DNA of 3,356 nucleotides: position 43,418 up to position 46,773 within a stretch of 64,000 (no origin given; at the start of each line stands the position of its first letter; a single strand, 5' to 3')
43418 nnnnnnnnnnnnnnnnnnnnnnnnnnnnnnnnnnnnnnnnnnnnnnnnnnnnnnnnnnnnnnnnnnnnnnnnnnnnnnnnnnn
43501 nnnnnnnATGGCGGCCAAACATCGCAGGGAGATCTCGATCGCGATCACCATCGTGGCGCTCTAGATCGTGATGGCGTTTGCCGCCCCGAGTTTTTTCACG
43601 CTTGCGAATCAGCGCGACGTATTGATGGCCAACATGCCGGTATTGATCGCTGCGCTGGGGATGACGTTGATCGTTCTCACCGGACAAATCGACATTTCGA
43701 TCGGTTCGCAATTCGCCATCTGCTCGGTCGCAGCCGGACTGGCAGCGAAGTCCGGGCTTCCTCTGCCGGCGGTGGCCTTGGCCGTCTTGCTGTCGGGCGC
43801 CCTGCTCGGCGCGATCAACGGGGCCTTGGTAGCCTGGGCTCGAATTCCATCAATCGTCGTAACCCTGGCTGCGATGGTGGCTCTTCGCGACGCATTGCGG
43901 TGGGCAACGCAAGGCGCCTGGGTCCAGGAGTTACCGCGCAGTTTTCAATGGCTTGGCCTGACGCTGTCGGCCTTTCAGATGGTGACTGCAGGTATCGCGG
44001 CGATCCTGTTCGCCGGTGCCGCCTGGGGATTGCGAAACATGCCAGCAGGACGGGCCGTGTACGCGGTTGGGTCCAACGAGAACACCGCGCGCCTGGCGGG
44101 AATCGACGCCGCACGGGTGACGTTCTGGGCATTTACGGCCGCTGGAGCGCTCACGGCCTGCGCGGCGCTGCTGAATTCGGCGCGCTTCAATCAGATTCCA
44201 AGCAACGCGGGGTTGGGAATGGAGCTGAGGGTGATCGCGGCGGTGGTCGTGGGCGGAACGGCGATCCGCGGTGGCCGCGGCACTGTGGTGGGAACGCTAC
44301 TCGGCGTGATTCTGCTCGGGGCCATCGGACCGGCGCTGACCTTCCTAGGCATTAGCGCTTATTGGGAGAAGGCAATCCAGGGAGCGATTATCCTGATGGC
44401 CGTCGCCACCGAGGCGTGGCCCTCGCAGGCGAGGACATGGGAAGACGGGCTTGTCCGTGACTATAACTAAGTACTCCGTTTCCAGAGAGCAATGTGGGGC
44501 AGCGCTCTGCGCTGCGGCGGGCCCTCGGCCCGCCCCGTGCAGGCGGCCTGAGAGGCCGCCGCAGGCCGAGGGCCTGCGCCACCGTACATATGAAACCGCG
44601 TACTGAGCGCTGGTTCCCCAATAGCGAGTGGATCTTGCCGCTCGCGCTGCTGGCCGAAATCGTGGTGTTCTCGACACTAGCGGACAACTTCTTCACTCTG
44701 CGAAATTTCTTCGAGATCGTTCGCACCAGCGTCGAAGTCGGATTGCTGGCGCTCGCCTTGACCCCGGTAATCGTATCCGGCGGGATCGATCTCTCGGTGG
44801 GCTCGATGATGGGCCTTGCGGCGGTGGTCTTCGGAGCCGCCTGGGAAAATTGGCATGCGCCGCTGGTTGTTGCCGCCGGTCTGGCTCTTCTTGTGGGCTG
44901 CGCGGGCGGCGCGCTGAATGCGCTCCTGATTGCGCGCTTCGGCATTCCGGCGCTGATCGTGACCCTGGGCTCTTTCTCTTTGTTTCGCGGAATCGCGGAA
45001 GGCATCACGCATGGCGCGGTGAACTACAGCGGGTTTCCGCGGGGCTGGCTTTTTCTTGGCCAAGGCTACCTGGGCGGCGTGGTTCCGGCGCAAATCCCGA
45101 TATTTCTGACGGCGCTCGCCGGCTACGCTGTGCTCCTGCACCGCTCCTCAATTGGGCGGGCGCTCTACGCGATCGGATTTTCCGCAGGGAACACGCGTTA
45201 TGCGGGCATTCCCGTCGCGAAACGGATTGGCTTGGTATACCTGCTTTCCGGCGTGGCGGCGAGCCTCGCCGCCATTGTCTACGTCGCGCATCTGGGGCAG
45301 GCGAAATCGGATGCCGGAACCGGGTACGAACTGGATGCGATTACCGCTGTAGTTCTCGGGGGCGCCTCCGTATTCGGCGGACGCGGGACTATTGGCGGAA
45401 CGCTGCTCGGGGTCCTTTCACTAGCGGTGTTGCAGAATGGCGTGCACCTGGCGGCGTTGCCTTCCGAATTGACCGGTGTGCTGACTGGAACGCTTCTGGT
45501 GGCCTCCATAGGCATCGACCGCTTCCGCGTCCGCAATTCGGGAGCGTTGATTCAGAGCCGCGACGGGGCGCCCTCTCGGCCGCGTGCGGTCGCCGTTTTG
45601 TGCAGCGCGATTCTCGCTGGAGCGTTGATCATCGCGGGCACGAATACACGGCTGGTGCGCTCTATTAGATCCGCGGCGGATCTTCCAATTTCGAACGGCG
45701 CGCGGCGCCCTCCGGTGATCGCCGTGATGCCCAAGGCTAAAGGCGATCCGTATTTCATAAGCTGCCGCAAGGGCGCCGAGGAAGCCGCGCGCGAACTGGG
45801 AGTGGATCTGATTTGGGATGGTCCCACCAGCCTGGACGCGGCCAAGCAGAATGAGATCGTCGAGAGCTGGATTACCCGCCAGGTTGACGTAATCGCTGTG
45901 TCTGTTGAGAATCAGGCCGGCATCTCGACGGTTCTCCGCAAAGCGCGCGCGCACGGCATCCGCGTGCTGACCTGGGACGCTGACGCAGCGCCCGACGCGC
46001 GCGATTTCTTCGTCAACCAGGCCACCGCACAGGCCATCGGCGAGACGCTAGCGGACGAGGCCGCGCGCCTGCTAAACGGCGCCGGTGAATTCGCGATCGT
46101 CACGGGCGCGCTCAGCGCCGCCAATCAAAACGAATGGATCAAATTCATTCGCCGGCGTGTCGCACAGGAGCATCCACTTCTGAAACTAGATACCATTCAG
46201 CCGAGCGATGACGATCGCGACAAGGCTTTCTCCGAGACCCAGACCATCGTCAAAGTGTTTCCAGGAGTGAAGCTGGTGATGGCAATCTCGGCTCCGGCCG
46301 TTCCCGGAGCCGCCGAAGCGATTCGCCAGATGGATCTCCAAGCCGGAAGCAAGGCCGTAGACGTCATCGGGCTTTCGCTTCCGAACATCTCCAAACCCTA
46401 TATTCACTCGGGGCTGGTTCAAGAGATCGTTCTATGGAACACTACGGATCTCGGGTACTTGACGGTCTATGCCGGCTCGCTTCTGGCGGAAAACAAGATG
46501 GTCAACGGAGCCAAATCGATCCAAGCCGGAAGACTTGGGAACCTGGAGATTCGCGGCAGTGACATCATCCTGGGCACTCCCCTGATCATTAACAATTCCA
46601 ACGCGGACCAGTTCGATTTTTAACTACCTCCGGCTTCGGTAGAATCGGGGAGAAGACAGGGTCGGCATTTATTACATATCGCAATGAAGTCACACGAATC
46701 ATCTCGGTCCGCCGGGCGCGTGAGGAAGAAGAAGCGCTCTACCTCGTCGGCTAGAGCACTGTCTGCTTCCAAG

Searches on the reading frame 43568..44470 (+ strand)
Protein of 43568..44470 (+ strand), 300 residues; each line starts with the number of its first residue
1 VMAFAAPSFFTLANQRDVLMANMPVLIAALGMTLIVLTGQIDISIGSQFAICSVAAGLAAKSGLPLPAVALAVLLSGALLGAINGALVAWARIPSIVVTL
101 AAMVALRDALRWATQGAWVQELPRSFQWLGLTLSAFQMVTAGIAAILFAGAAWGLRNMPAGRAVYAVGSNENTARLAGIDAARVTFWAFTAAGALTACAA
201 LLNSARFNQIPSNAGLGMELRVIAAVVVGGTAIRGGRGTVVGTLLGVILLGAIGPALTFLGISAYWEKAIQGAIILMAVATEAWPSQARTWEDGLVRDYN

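Call 52: search_protein_families(library=ncbifam, proteins=[window:43568-44470:+], max_evalue=0.001)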
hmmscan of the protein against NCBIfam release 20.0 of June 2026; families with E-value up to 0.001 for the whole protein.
window:43568-44470:+ (300 aa): 10 families
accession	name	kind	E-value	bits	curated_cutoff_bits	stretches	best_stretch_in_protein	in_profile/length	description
NF040906.3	GguB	equivalog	1.1e-53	182.8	450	2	153-284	240-371/375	multiple monosaccharide ABC transporter permease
NF007067.0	PRK09512.1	equivalog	1.6e-48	165.6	398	1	3-281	34-316/321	ribose ABC transporter permease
NF011961.0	PRK15432.1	equivalog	2.9e-46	158.3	388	1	9-278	31-300/344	autoinducer 2 ABC transporter permease LsrC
NF008441.0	PRK11285.1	equivalog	2.7e-39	135.2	378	1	2-285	43-326/333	L-arabinose ABC transporter permease AraH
NF008630.0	PRK11618.1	equivalog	6.6e-39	134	363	1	7-280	28-307/331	galactofuranose ABC transporter, permease protein YjfF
NF007014.0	PRK09478.1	equivalog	4e-34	118.4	386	1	3-282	30-328/336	galactose/methyl galactoside ABC transporter permease MglC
NF007252.0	PRK09699.1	equivalog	3.3e-31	108.8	396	1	8-282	46-321/326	D-allose ABC transporter permease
NF011612.1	PRK15038.1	equivalog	5.3e-30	104.7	500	1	25-284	42-307/322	autoinducer 2 ABC transporter permease LsrD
NF041862.1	YtfT_transport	equivalog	1.1e-27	97.1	535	1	16-279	57-320/339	galactofuranose ABC transporter, ATP-binding protein YtfT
TIGR03409.1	urea_trans_UrtB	equivalog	9.7e-05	22.2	250.3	1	132-269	139-268/291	urea ABC transporter permease subunit UrtB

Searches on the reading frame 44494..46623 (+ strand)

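Call 52: search_protein_families(library=ncbifam, proteins=[window:44494-46623:+], max_evalue=0.001)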
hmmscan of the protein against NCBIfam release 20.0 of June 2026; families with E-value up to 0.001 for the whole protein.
window:44494-46623:+ (709 aa): 17 families
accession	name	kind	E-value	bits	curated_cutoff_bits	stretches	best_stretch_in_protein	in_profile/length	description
TIGR02637.1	RhaS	equivalog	4e-68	229.9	342.25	1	409-709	1-302/302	rhamnose ABC transporter substrate-binding protein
NF011937.0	PRK15408.1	equivalog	5.6e-52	176.7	384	1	408-688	29-306/340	autoinducer 2 ABC transporter substrate-binding protein LsrB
NF007067.0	PRK09512.1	equivalog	4e-51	174.1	398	1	50-337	24-312/321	ribose ABC transporter permease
NF011612.1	PRK15038.1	equivalog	5.3e-50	170.4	500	1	46-338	6-301/322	autoinducer 2 ABC transporter permease LsrD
NF040906.3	GguB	equivalog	3.2e-46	158.3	450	2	201-342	228-369/375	multiple monosaccharide ABC transporter permease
NF008630.0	PRK11618.1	equivalog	1.5e-42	146.1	363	1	55-344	19-311/331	galactofuranose ABC transporter, permease protein YjfF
NF008441.0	PRK11285.1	equivalog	1.5e-41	142.6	378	1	42-348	26-329/333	L-arabinose ABC transporter permease AraH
NF007252.0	PRK09699.1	equivalog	1.8e-39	135.9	396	1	55-344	35-323/326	D-allose ABC transporter permease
NF011961.0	PRK15432.1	equivalog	9.3e-37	127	388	1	45-342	10-304/344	autoinducer 2 ABC transporter permease LsrC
NF007014.0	PRK09478.1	equivalog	7.4e-31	107.7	386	1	50-344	20-330/336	galactose/methyl galactoside ABC transporter permease MglC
NF041862.1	YtfT_transport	equivalog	6.5e-27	94.5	535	1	71-335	55-317/339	galactofuranose ABC transporter, ATP-binding protein YtfT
NF052284.1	rhzpin_SBP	equivalog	3.6e-10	39.4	420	1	415-497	10-92/289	rhizopine catabolism ABC transporter substrate-binding protein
NF007254.0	PRK09701.1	equivalog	3.6e-09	36.2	335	1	397-614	15-239/311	D-allose transporter substrate-binding protein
NF007936.0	PRK10653.1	equivalog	4.9e-09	35.9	337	1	399-633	19-245/295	ribose ABC transporter substrate-binding protein RbsB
TIGR02634.1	xylF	equivalog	2.3e-05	24.2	389.55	1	448-543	39-132/302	D-xylose ABC transporter substrate-binding protein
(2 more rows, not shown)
